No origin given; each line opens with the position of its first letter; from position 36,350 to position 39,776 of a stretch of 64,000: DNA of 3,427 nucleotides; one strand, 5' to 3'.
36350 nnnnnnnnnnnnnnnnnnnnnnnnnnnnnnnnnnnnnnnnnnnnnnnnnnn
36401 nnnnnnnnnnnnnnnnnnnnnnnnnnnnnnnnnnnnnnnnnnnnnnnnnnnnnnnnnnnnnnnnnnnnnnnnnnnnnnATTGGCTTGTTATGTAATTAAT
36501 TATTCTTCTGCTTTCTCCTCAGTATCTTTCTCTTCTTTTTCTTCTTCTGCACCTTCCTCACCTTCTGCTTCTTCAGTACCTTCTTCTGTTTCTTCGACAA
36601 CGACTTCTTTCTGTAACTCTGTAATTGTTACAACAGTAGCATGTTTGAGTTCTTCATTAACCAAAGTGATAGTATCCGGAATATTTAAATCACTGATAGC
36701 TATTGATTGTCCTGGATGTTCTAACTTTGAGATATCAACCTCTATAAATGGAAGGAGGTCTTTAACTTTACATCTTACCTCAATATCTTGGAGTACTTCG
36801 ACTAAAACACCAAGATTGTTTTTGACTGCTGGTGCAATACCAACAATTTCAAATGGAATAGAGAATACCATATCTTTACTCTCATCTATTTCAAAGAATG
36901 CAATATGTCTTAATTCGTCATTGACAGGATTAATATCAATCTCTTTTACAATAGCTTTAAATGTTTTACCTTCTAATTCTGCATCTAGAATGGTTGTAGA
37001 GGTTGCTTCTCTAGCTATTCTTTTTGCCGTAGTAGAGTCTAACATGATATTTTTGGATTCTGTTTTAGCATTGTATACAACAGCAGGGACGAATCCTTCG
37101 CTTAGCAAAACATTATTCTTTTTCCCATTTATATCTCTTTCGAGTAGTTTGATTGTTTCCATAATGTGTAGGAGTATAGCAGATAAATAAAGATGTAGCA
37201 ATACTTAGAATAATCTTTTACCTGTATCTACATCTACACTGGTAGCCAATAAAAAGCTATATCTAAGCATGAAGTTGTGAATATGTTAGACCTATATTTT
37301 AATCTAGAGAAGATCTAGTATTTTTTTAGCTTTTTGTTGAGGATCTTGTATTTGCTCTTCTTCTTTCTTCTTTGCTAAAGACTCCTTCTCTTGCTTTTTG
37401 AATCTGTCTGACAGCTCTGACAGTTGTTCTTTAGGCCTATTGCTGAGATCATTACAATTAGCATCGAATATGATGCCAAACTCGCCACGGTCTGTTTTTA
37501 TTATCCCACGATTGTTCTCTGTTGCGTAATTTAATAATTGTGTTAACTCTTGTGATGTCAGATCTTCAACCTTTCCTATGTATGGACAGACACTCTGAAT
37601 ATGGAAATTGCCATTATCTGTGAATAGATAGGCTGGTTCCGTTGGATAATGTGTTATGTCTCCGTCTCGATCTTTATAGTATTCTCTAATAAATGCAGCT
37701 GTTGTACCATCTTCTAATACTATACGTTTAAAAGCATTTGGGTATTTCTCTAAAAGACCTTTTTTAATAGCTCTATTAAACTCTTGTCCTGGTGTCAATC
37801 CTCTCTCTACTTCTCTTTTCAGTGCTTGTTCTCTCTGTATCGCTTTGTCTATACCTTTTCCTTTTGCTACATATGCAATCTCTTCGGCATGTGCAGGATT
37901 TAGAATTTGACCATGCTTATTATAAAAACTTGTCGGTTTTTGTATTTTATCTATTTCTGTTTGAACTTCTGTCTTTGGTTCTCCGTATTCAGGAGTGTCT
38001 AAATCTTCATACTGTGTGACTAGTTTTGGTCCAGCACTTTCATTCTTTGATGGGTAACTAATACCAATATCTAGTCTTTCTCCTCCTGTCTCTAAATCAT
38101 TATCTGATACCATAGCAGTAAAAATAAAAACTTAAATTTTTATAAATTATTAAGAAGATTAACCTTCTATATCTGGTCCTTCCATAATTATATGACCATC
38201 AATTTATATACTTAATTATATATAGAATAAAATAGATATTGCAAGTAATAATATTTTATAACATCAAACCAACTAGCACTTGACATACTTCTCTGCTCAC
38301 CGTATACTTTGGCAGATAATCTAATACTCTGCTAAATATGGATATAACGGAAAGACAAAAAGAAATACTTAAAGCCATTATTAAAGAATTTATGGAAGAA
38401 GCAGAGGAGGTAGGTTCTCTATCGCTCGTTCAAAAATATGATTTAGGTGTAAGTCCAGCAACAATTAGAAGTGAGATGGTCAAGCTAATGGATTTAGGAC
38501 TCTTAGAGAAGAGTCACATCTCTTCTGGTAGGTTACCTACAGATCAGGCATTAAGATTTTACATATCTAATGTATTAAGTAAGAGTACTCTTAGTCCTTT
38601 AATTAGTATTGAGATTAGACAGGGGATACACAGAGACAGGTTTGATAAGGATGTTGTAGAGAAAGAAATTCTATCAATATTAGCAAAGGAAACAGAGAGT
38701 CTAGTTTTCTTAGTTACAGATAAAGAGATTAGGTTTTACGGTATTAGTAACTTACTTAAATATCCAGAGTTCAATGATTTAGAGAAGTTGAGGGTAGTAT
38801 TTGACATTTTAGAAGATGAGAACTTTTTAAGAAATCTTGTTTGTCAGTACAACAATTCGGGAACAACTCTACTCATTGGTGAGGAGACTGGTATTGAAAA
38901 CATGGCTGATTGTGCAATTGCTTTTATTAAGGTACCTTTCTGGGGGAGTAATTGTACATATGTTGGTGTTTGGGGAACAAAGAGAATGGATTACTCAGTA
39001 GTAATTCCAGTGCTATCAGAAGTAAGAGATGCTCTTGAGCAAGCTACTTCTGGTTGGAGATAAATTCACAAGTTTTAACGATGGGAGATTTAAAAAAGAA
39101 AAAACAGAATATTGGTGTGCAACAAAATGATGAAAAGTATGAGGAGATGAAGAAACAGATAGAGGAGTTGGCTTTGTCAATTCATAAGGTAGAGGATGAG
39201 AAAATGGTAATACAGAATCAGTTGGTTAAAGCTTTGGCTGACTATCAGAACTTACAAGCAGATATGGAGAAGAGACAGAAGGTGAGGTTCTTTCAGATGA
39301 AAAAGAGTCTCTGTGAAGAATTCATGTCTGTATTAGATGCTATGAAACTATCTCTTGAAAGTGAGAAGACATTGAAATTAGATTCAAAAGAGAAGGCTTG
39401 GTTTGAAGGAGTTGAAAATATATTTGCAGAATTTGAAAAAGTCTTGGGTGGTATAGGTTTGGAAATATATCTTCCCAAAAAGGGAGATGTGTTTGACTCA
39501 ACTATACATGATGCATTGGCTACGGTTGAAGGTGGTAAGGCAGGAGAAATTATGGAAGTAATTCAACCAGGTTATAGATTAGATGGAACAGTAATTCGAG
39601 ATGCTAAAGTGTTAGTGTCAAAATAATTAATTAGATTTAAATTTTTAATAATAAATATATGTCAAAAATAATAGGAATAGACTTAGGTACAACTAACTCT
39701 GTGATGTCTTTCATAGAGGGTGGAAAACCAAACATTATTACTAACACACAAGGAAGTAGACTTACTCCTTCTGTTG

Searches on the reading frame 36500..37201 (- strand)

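Call 83: search_protein_families(library=pfam, proteins=[window:36500-37201:-], max_evalue=0.0001)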
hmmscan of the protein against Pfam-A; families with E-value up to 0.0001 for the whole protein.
window:36500-37201:- (233 aa): 2 families
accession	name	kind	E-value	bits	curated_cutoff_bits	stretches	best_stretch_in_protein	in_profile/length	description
PF14693.11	Ribosomal_TL5_C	-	4.2e-17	62.7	27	1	113-195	4-82/84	Ribosomal protein TL5, C-terminal domain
PF01386.24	Ribosomal_L25p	-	8.5e-14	52.2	23.6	1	21-102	5-82/82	Ribosomal L25p family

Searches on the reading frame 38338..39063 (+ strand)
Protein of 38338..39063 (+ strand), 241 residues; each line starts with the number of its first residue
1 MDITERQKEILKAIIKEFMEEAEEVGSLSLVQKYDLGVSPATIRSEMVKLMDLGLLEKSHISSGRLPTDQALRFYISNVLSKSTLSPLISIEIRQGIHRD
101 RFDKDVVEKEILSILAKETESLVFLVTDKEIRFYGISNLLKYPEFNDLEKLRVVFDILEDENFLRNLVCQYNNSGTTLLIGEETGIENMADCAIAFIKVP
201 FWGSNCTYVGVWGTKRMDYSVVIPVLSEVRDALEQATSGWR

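Call 83: search_protein_families(library=pfam, proteins=[window:38338-39063:+], max_evalue=0.0001)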
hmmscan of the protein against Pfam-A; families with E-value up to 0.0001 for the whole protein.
window:38338-39063:+ (241 aa): 1 family
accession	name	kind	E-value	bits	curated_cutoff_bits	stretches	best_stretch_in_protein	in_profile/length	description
PF01628.27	HrcA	-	1.7e-19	71.1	22.2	1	72-223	74-215/215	HrcA protein C terminal domain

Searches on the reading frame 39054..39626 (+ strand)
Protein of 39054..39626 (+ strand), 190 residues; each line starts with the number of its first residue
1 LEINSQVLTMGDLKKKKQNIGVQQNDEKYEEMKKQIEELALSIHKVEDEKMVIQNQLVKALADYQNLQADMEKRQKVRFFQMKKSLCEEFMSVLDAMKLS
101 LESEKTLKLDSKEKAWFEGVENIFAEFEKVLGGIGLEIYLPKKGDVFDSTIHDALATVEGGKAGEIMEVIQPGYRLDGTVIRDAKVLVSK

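Call 83: search_protein_families(library=pfam, proteins=[window:39054-39626:+], max_evalue=0.0001)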
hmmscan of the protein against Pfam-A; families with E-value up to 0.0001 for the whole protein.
window:39054-39626:+ (190 aa): 1 family
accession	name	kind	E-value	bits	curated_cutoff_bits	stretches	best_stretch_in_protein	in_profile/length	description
PF01025.24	GrpE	-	1.2e-27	97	25.8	1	27-190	4-165/165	GrpE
